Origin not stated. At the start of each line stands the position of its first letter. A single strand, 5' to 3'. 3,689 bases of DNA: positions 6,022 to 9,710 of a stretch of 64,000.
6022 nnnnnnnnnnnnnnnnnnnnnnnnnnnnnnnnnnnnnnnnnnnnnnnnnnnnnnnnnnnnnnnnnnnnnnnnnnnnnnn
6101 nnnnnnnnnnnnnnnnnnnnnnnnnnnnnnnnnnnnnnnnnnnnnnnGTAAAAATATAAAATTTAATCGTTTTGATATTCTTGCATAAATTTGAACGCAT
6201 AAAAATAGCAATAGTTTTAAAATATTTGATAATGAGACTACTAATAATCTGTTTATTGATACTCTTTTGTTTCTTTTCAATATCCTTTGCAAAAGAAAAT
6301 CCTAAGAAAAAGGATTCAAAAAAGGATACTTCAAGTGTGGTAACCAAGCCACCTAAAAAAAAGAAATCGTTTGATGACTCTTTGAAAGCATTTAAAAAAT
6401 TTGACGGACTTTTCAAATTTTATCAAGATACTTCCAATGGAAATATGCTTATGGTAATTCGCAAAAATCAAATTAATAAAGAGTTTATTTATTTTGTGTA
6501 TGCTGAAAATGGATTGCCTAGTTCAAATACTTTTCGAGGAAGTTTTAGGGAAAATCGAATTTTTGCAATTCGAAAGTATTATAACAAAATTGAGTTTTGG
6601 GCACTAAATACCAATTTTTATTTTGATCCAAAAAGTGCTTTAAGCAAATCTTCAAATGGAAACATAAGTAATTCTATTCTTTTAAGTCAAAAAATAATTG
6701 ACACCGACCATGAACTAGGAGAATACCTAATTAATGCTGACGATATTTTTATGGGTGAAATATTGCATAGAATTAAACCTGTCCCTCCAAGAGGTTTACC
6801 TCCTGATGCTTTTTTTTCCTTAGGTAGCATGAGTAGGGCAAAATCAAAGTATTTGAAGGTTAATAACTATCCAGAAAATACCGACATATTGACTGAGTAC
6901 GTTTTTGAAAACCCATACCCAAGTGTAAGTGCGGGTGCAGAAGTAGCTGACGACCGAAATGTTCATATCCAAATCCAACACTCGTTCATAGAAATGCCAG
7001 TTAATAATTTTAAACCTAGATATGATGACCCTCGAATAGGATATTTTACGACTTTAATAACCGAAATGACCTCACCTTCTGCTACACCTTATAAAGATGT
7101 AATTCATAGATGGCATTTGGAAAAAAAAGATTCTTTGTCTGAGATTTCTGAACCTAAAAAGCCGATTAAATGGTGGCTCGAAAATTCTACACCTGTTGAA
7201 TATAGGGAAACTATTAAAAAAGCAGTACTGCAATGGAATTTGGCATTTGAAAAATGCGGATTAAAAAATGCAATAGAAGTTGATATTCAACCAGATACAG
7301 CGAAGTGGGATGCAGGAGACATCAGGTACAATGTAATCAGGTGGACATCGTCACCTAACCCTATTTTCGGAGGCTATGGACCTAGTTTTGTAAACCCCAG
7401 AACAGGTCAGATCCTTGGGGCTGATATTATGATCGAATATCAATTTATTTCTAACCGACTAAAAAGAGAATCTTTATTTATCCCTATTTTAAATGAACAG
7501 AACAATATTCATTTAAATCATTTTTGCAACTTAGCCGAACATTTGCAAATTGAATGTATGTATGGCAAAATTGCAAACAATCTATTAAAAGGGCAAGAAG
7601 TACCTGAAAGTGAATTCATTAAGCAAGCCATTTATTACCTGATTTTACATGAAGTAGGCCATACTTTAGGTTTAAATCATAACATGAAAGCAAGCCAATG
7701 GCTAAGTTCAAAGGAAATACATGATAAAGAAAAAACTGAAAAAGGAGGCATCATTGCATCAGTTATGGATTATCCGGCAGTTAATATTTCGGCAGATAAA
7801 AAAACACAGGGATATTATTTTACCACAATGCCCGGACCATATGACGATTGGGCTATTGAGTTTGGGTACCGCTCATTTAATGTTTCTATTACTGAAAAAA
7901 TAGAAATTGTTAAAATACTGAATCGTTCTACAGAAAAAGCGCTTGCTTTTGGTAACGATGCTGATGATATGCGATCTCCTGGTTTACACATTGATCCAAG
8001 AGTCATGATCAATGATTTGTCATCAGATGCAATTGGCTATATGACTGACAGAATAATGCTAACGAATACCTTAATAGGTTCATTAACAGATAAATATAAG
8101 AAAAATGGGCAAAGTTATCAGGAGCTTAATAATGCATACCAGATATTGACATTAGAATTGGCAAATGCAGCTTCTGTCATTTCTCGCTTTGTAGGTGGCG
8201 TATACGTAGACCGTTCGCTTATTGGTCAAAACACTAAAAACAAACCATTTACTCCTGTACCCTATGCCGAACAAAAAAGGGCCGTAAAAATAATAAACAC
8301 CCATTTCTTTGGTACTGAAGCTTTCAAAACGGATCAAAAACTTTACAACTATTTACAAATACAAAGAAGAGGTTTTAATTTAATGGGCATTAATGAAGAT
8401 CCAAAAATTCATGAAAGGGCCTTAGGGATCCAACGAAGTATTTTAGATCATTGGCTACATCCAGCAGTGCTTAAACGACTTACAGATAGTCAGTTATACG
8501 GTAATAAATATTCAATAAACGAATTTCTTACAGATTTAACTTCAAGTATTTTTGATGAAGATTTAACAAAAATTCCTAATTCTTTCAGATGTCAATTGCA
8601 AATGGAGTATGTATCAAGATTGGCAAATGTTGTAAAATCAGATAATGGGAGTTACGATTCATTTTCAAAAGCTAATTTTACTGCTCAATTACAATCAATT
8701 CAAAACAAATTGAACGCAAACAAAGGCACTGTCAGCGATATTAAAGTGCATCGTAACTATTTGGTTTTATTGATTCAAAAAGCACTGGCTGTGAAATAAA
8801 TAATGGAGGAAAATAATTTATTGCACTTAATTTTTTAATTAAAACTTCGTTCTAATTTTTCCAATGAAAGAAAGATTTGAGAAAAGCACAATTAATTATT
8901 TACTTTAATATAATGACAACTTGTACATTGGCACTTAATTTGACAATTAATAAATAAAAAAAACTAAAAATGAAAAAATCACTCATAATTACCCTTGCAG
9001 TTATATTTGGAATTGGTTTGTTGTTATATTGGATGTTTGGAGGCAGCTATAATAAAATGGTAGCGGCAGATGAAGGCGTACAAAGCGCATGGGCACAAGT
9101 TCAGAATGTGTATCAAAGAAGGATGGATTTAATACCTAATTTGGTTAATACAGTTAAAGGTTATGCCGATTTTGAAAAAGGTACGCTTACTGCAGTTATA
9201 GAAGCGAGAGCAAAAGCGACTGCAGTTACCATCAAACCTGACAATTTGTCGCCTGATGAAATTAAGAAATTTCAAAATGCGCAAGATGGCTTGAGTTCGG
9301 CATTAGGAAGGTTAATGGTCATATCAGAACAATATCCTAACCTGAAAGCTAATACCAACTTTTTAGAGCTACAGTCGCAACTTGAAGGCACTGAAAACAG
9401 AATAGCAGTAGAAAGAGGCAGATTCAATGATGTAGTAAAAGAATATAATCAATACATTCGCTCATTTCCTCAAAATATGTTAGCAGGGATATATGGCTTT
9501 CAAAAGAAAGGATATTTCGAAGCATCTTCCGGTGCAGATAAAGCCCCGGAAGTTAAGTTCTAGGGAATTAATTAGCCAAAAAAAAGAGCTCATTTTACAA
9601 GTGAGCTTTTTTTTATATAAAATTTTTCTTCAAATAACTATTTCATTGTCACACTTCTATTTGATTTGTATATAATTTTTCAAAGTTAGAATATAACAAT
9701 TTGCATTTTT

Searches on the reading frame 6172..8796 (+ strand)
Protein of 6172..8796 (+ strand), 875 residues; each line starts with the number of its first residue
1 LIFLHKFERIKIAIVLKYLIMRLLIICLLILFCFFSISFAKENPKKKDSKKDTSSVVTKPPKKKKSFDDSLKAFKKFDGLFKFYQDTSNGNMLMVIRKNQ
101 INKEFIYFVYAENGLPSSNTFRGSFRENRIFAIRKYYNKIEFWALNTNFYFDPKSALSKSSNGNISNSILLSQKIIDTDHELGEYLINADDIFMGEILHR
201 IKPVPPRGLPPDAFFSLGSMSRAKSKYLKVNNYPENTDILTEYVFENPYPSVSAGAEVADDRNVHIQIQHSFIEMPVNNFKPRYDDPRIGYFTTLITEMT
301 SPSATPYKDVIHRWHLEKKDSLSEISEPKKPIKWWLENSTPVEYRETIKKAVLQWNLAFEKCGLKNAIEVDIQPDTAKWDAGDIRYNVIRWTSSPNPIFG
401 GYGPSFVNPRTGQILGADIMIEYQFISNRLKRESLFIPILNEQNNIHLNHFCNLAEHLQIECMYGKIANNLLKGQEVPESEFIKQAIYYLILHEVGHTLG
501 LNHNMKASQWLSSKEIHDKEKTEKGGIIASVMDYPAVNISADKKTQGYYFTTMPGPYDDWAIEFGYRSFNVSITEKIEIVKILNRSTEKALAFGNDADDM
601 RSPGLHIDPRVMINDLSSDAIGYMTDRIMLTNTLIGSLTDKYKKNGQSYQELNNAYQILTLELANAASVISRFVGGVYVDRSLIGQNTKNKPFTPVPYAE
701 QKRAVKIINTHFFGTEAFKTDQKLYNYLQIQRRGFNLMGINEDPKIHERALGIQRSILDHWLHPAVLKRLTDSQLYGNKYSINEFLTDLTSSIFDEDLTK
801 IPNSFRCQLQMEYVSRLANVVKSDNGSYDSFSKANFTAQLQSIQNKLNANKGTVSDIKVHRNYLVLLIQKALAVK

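Call 11: search_protein_families(library=pfam, proteins=[window:6172-8796:+], max_evalue=0.001)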
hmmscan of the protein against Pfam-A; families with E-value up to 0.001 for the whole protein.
window:6172-8796:+ (875 aa): 2 families
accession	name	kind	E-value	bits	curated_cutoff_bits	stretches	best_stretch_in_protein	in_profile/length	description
PF16313.11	DUF4953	-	1.4e-73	248.3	24.2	1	479-797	5-313/316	Met-zincin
PF17148.9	DUF5117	-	1.2e-20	74.6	27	1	152-319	33-189/189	Domain of unknown function (DUF5117)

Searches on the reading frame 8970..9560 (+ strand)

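Call 11: search_protein_families(library=pfam, proteins=[window:8970-9560:+], max_evalue=0.001)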
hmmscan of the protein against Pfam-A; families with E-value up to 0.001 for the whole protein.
window:8970-9560:+ (197 aa): 1 family
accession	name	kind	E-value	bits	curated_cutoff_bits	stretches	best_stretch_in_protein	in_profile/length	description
PF04011.17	LemA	-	1.2e-60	204.1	26.2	1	40-197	1-149/149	LemA family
